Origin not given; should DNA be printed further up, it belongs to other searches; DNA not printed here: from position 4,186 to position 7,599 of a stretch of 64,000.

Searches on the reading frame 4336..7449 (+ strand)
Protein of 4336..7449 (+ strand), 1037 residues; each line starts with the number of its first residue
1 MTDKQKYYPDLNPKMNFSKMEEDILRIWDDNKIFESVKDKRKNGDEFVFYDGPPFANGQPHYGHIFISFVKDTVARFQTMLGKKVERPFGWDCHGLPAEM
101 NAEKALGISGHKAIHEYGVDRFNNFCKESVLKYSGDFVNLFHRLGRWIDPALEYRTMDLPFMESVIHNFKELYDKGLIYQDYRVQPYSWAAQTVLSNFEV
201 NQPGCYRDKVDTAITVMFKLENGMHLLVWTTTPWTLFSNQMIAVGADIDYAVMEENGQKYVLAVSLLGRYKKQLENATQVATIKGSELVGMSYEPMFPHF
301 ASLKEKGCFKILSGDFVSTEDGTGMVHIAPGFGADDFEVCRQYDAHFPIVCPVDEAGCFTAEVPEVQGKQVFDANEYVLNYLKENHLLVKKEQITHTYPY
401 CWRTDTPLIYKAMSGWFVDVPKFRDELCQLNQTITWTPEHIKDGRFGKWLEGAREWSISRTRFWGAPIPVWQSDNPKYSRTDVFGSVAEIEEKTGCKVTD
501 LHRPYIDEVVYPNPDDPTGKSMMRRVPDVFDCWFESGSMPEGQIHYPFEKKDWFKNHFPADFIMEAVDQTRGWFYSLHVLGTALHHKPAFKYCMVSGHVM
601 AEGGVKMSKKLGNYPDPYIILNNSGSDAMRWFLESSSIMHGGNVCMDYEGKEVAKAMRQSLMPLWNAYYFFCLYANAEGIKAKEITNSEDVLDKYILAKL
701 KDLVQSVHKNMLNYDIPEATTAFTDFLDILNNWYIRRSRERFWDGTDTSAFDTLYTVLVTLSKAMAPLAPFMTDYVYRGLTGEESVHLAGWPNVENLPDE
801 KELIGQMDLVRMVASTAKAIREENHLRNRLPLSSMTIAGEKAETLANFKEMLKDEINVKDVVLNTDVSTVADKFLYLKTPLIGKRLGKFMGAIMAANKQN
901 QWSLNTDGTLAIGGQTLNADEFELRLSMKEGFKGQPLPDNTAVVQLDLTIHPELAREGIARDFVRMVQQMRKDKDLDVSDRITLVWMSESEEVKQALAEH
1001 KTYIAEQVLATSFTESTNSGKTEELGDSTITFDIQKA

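Call 71: search_protein_families(library=ncbifam, proteins=[window:4336-7449:+], max_evalue=1e-10)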
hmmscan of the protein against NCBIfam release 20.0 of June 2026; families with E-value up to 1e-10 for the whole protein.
window:4336-7449:+ (1037 aa): 15 families
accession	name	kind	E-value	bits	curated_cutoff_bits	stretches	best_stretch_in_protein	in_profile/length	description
TIGR00392.1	ileS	equivalog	1.9e-259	863.4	621.4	1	13-845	4-857/861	isoleucine--tRNA ligase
NF000257.1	MupA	exception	1.8e-203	678.2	1900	1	20-1009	8-995/1024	mupirocin-resistant isoleucine--tRNA ligase MupA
NF000258.1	MupB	exception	5.1e-194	647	1900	1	21-993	9-986/1033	mupirocin-resistant isoleucine--tRNA ligase MupB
TIGR00422.1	valS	equivalog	1.7e-123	413.4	612.1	2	310-872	255-795/863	valine--tRNA ligase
NF009687.0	PRK13208.1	equivalog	3.9e-120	402.3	738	2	310-867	254-792/801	valine--tRNA ligase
NF004349.1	PRK05729.1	equivalog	1.3e-103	347.8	704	2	310-866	249-772/860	valine--tRNA ligase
NF040702.1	ileS_w_GNAT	exception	4e-93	312.8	1999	2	258-816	446-991/1100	isoleucine--tRNA ligase, N-acetyltransferase domain-containing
NF000540.1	alt_ValS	exception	5.4e-69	233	900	2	363-858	334-820/827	valine--tRNA ligase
NF011492.0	PRK14900.1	equivalog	3.3e-54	184.2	1783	2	316-852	271-784/1044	valine--tRNA ligase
NF008957.0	PRK12300.1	subfamily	1.2e-50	172.4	677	2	14-337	3-322/946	leucine--tRNA ligase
TIGR00395.1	leuS_arch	equivalog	1.6e-43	148.9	648.5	2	20-340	3-319/938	leucine--tRNA ligase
TIGR00396.1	leuS_bact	equivalog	1.1e-34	119.7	548.4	1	16-205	2-174/843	leucine--tRNA ligase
TIGR00398.1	metG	equivalog_domain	5.6e-23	81.4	336.35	0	54-204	8-139/530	methionine--tRNA ligase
NF008900.0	PRK12267.1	equivalog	2.6e-14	52.6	598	0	544-878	239-574/648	methionine--tRNA ligase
NF001100.0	PRK00133.1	equivalog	3.6e-14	52.3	587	0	54-123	14-82/676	methionine--tRNA ligase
